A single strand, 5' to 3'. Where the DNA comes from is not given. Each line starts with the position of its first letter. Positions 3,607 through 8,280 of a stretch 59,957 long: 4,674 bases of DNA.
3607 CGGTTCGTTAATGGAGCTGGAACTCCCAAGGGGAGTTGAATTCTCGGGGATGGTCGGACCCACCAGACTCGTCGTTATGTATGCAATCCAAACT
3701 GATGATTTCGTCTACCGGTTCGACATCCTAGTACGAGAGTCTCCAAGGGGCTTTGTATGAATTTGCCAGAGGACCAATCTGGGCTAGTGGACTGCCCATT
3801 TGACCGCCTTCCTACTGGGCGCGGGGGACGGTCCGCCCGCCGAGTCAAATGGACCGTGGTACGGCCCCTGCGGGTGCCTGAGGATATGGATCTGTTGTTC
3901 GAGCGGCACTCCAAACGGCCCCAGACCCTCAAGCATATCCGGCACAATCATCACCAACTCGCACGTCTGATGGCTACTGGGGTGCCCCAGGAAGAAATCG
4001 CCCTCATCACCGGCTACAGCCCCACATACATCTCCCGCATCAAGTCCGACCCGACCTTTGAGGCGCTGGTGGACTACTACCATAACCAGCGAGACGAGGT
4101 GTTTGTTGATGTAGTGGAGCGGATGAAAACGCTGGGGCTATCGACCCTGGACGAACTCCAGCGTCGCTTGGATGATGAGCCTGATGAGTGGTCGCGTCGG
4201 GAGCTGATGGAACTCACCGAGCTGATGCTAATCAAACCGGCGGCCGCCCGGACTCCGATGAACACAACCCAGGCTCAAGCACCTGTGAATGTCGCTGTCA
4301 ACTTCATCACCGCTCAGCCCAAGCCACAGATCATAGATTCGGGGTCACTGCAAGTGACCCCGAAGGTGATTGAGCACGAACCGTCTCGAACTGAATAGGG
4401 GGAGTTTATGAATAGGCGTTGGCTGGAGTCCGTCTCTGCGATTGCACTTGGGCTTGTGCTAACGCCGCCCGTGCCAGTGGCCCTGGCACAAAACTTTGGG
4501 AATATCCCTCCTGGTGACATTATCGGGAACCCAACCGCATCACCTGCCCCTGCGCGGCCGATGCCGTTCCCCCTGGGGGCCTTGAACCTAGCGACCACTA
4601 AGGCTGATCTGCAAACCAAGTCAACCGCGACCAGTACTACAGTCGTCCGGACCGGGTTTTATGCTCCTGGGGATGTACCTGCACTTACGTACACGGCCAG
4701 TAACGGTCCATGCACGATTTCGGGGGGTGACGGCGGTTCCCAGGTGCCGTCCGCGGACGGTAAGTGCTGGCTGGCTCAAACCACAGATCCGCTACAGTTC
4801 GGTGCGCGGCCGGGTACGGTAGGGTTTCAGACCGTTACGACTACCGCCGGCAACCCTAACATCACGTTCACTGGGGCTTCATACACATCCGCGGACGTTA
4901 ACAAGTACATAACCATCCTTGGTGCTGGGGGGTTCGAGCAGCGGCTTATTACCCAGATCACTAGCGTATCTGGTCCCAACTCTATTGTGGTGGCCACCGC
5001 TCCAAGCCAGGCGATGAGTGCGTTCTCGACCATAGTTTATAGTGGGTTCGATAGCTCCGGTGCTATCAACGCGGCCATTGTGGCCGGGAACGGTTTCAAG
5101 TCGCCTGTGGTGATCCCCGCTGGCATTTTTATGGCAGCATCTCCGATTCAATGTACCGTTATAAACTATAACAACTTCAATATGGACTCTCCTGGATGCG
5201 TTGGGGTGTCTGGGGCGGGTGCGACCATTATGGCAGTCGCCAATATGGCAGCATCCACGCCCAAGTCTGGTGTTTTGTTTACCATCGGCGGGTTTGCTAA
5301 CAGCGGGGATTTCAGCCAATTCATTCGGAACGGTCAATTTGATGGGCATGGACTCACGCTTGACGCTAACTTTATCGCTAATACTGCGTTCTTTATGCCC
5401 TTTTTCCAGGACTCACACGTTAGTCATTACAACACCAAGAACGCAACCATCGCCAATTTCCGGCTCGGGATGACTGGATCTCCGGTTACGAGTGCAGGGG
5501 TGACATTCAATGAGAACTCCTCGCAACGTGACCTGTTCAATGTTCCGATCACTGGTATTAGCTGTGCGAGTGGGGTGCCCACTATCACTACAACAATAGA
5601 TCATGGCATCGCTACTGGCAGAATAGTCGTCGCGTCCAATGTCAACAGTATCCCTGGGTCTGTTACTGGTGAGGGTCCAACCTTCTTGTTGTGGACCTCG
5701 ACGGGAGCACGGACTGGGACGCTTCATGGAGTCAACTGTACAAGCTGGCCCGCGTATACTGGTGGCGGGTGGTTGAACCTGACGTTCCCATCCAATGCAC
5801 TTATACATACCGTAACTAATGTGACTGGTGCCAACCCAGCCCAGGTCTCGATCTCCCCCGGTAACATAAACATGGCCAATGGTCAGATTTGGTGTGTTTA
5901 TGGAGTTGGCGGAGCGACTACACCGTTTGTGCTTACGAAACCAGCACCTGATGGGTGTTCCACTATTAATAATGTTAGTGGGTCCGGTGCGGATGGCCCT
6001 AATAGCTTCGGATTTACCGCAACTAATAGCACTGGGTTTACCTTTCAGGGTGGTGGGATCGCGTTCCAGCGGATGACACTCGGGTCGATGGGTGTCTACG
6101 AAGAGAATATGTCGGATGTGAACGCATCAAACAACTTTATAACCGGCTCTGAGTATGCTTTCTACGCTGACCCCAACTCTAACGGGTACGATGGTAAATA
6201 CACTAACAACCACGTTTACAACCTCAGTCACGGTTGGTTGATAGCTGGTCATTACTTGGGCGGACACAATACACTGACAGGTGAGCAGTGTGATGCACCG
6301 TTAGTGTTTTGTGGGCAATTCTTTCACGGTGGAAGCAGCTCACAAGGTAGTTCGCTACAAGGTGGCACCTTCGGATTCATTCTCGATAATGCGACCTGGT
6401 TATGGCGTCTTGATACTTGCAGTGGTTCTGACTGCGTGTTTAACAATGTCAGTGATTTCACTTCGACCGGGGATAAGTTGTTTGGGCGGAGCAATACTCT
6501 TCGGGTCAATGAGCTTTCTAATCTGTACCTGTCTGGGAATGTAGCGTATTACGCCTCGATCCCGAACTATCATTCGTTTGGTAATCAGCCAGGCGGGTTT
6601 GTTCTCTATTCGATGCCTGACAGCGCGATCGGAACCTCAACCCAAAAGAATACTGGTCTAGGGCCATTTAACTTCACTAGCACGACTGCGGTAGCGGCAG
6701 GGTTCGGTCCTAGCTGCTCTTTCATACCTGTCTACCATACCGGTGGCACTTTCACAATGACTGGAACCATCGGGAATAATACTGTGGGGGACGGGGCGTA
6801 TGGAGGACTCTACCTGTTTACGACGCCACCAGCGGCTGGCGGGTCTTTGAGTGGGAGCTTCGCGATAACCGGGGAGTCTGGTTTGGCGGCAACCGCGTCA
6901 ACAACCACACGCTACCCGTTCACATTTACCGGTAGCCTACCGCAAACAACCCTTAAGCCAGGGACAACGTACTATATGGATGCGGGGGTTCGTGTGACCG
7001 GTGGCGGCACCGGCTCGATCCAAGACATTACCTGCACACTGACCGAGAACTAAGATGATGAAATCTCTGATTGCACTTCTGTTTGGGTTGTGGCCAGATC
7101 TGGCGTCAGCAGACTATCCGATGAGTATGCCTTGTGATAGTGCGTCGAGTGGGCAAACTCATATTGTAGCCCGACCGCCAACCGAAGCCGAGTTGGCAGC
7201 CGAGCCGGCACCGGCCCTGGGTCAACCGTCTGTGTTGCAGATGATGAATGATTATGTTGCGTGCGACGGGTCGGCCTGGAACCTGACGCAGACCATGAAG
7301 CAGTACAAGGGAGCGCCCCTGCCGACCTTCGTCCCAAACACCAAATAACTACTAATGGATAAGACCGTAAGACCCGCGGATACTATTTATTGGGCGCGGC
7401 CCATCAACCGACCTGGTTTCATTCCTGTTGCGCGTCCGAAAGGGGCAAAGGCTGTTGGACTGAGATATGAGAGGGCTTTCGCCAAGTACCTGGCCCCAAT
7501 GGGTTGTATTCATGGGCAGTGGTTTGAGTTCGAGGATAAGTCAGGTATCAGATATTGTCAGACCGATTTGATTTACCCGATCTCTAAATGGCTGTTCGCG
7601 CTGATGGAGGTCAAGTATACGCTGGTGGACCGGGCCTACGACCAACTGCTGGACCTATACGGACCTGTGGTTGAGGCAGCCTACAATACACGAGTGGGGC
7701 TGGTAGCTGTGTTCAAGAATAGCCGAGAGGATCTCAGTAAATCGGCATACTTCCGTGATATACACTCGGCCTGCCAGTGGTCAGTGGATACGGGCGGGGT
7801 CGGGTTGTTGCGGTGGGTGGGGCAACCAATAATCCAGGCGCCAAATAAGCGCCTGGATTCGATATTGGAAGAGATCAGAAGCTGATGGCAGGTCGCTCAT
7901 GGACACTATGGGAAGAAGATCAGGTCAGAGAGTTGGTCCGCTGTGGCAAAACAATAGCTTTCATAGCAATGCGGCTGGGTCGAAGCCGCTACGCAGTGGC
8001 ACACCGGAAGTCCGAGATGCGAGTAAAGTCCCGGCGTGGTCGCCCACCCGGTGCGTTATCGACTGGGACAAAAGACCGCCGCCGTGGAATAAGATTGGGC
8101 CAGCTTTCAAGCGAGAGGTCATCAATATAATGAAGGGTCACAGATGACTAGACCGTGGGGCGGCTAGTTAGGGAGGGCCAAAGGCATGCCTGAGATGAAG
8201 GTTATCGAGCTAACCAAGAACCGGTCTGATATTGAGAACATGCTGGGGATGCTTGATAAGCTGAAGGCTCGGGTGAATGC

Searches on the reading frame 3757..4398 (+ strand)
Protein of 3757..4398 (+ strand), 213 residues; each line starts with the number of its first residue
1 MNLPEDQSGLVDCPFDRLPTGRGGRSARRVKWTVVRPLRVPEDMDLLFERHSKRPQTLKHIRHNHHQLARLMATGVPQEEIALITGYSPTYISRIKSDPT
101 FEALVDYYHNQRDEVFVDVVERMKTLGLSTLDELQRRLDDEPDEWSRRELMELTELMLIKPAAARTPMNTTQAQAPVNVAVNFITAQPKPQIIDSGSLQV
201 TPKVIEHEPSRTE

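Call 8: search_protein_families(library=pfam, proteins=[window:3757-4398:+])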
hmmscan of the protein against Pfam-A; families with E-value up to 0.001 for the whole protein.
window:3757-4398:+ (213 aa): 0 families

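Call 22: search_protein_families(library=phrogs, proteins=[window:3757-4398:+], max_evalue=0.01)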
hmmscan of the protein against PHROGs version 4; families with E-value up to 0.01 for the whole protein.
window:3757-4398:+ (213 aa): 1 family
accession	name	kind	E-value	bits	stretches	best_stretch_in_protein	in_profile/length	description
phrog_8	-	transcription regulation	0.006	17.1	1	61-122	162-222/346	transcriptional regulator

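Call 79: search_solved_structures(query=window:3757-4398:+, max_evalue=10)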
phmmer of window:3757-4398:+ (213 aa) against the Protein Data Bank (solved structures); distinct sequences matched with E-value up to 10: 2.
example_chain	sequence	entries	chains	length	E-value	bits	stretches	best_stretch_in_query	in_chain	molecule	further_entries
8rgx_A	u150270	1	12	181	0.58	13.2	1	62-137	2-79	Bacterial proteasome activator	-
1hcr_A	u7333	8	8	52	0.74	12.9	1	62-92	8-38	PROTEIN (HIN RECOMBINASE) | DNA-INVERTASE HIN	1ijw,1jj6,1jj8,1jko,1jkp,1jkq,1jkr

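Call 91: find_homologous_proteins(query=window:3757-4398:+, max_evalue=0.001)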
Query window:3757-4398:+ (213 aa): 96 proteins with E <= 0.001 among 582 candidates.
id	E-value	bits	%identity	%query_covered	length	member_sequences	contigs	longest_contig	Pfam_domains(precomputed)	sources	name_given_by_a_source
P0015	8.5e-106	370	100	80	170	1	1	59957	-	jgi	jgi:hypothetical protein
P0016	1.8e-100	353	78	97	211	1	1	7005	-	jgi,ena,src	-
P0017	1.1e-92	327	75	92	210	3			-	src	-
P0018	4.7e-81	290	68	88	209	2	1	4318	-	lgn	-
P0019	1.3e-79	285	69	84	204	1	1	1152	-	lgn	-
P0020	7.0e-77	276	65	94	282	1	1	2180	-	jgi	jgi:hypothetical protein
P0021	1.7e-75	271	66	88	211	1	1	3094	-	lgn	-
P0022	5.3e-75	270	64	92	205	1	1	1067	-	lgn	-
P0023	5.8e-73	263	63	96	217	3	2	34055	-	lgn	-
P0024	1.8e-72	262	84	68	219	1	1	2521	-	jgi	jgi:hypothetical protein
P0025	4.9e-72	260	64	95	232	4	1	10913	-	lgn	-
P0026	2.6e-70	254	64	88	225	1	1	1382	-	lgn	-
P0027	2.9e-70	254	61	94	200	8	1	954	-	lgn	-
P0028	2.4e-68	248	63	87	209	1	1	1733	-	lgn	-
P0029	3.8e-68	247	62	86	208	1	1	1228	-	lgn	-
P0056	5.2e-41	159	54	68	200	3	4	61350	-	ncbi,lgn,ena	-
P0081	6.0e-36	142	44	92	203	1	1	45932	-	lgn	-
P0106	3.2e-30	124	48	66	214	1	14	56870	-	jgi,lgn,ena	-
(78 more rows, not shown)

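Call 94: find_encoding_contigs(protein=P0016, flank=10000, max_places=2)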
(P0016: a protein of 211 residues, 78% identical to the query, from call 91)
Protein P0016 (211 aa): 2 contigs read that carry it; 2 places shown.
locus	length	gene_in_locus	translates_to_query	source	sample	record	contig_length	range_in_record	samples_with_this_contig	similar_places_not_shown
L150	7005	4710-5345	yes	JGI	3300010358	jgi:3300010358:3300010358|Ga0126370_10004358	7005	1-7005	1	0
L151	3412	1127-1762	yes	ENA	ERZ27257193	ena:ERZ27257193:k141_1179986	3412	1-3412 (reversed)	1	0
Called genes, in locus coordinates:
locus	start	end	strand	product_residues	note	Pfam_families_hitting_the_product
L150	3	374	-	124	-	?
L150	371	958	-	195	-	-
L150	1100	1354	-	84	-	-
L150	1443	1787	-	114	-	-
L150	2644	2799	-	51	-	-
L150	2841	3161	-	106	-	-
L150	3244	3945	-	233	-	-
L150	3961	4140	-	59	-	-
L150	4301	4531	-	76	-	-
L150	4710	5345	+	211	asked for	-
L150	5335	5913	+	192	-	-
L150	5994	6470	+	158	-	-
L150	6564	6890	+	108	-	-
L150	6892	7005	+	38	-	?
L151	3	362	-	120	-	?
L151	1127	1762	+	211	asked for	-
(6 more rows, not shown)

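Call 95: find_encoding_contigs(protein=P0023, flank=10000, max_places=2)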
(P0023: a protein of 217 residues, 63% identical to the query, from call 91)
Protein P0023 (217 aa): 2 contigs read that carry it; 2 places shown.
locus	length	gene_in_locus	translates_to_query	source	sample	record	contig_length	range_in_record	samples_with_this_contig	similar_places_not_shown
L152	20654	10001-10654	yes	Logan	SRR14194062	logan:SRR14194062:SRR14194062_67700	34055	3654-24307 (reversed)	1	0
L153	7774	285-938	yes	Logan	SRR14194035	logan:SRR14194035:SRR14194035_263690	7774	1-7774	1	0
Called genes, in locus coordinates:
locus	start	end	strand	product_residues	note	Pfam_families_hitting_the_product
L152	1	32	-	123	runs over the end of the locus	-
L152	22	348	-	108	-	-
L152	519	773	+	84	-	-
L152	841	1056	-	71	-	-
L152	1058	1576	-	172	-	PF13384:HTH_23 (faint), PF04545:Sigma70_r4 (weak), PF08281:Sigma70_r4_2 (weak)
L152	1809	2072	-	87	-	-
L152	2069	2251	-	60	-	-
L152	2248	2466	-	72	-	-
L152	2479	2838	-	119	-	PF18602:Rap1a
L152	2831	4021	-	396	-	PF26125:AcrVA2-like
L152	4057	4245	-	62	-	-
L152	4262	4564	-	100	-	-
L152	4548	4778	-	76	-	-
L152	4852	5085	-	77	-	-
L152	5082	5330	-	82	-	-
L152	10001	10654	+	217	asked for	-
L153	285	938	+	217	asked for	-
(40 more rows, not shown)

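Call 96: find_encoding_contigs(protein=P0025, flank=10000, max_places=2)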
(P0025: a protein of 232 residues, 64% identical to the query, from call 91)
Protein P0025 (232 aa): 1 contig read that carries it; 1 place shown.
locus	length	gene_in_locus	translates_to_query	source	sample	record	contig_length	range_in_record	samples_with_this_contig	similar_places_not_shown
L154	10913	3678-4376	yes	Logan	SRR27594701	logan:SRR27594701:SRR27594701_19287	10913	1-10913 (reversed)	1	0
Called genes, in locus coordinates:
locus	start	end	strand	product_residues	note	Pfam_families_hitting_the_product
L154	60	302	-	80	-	-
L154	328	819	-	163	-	-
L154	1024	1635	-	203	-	-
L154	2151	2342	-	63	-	-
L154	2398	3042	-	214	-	-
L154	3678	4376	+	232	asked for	-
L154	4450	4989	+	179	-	-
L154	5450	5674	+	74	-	-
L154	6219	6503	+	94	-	-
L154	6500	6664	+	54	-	-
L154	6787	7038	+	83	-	-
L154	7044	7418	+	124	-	-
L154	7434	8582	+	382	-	-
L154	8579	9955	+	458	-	PF04466:Terminase_3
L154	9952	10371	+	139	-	-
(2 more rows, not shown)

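Call 100: find_encoding_contigs(protein=P0056, flank=10000, max_places=1)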
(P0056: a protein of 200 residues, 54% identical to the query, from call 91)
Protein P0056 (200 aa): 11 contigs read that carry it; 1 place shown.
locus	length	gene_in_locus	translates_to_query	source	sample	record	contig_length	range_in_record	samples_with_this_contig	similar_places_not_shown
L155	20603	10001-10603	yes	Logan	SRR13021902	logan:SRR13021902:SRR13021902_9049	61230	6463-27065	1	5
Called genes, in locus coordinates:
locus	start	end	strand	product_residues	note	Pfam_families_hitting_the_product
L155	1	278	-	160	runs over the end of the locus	-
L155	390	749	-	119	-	-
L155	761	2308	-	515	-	PF00580:UvrD-helicase, PF13245:AAA_19 (weak), PF13361:UvrD_C, PF13538:UvrD_C_2 (faint)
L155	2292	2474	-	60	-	-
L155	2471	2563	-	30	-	-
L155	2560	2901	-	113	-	-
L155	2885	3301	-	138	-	PF08797:HIRAN (faint)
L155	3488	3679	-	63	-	-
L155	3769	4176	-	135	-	-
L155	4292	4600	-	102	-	-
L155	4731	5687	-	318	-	PF20530:DUF6745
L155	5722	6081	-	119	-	-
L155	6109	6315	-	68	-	-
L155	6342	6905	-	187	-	-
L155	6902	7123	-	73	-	-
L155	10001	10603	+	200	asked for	-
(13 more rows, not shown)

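Call 101: find_encoding_contigs(protein=P0081, flank=10000, max_places=1)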
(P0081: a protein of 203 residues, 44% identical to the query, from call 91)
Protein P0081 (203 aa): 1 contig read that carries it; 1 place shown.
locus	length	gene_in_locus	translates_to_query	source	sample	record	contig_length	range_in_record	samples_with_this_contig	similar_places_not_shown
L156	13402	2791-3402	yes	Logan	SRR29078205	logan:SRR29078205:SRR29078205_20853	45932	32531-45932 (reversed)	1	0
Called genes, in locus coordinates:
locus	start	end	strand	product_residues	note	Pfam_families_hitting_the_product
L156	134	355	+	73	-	-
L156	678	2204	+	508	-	PF21722:Gly_rich_2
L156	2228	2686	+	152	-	-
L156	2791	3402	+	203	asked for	-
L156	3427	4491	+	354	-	-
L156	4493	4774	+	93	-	-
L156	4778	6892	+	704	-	-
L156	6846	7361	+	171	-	-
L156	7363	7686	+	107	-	-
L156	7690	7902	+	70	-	-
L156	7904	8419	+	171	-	PF05838:Glyco_hydro_108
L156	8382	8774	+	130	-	-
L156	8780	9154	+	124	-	-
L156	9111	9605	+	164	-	-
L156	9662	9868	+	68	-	-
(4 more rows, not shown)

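Call 102: find_encoding_contigs(protein=P0106, flank=10000, max_places=1)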
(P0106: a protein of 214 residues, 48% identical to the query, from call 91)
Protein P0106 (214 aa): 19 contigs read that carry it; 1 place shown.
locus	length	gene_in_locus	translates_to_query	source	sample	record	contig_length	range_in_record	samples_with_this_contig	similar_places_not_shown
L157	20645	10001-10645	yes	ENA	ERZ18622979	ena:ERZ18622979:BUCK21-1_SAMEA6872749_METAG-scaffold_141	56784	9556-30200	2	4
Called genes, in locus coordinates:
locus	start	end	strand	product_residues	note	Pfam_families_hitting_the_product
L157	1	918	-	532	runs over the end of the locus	PF13245:AAA_19 (weak), PF13604:AAA_30 (faint), PF00580:UvrD-helicase, PF13538:UvrD_C_2 (faint), PF13361:UvrD_C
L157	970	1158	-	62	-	-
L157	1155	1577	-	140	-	PF08797:HIRAN (faint)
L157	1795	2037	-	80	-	-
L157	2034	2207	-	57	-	-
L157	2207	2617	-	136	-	-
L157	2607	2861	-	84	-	-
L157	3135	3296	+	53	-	-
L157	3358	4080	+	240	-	PF10979:DUF2786, PF23771:DUF7168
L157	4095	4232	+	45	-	-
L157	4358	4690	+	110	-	-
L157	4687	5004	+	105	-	-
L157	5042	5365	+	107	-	-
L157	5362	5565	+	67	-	-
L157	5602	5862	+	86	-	-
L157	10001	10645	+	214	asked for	-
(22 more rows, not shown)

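Call 105: search_protein_families(library=pfam, max_evalue=1, proteins=[window:3757-4398:+])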
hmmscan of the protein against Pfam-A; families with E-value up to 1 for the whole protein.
window:3757-4398:+ (213 aa): 4 families
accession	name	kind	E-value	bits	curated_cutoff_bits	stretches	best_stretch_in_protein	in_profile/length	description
PF01381.28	HTH_3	-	0.0061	17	23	1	73-98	7-32/55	Helix-turn-helix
PF07506.17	RepB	-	0.1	13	30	1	65-126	11-68/185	RepB plasmid partitioning protein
PF13560.12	HTH_31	-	0.12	13.2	27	1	67-95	5-34/64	Helix-turn-helix domain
PF12844.13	HTH_19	-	0.21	12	30.2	1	78-109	15-49/64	Helix-turn-helix domain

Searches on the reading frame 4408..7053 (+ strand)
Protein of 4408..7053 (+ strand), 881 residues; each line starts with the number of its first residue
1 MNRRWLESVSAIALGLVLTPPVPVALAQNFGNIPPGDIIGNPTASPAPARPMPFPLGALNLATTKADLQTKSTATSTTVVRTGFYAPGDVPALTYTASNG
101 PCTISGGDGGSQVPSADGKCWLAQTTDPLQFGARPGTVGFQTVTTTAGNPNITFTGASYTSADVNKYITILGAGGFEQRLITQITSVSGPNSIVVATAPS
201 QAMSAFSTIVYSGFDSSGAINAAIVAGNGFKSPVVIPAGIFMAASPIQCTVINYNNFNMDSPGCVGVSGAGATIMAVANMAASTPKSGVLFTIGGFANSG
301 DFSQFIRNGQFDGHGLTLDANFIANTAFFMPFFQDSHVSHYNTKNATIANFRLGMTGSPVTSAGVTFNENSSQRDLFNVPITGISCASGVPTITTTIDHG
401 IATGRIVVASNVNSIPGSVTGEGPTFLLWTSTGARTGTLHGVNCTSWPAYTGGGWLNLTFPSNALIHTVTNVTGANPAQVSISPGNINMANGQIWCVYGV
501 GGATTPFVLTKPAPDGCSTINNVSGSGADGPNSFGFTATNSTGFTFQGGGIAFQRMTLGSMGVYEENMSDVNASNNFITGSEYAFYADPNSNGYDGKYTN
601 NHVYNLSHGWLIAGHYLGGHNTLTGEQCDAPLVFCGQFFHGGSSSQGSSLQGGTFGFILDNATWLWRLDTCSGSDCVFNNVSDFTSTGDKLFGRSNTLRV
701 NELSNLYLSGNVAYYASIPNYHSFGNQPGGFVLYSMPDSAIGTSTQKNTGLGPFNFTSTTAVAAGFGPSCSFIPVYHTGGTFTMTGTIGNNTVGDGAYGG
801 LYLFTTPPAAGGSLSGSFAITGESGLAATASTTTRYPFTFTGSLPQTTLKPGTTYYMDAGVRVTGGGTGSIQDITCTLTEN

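Call 7: search_dna_similar(query=window:4408-7053:+, collection=phages, mode=protein, max_rows=25)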
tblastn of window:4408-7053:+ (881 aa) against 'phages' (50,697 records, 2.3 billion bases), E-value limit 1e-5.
No match.

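Call 8: search_protein_families(library=pfam, proteins=[window:4408-7053:+])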
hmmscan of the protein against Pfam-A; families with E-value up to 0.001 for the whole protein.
window:4408-7053:+ (881 aa): 0 families

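Call 22: search_protein_families(library=phrogs, proteins=[window:4408-7053:+], max_evalue=0.01)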
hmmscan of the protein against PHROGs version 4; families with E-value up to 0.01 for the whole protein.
window:4408-7053:+ (881 aa): 0 families
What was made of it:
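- On Phage single-subunit RNA polymerase promoter (T7-like ~23-bp promoter): The 881-aa ORF 4408-7053 has no hits at all (calls 7, 8, 22), so a very divergent enzyme is not strictly excluded.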

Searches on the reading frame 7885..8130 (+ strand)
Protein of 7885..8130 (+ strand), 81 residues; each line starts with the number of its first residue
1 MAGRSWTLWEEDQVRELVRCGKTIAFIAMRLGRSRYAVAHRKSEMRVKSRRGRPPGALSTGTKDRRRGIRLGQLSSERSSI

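Call 8: search_protein_families(library=pfam, proteins=[window:7885-8130:+])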
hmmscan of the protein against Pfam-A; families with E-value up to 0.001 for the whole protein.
window:7885-8130:+ (81 aa): 0 families

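Call 105: search_protein_families(library=pfam, max_evalue=1, proteins=[window:7885-8130:+])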
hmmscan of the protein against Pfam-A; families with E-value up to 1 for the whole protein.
window:7885-8130:+ (81 aa): 4 families
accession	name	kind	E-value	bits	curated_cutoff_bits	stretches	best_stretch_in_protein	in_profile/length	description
PF18315.6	VCH_CASS14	-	0.076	13.6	26.7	1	9-57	32-82/97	Integron cassette protein VCH_CASS1 chain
PF00249.37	Myb_DNA-binding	-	0.091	13.3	24.4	1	5-41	3-41/46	Myb-like DNA-binding domain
PF11198.13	DUF2857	-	0.13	12.4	36.8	1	10-55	74-119/174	Protein of unknown function (DUF2857)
PF09693.15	Phage_XkdX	-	0.27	11.7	23.5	1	6-22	10-26/40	Phage uncharacterised protein (Phage_XkdX)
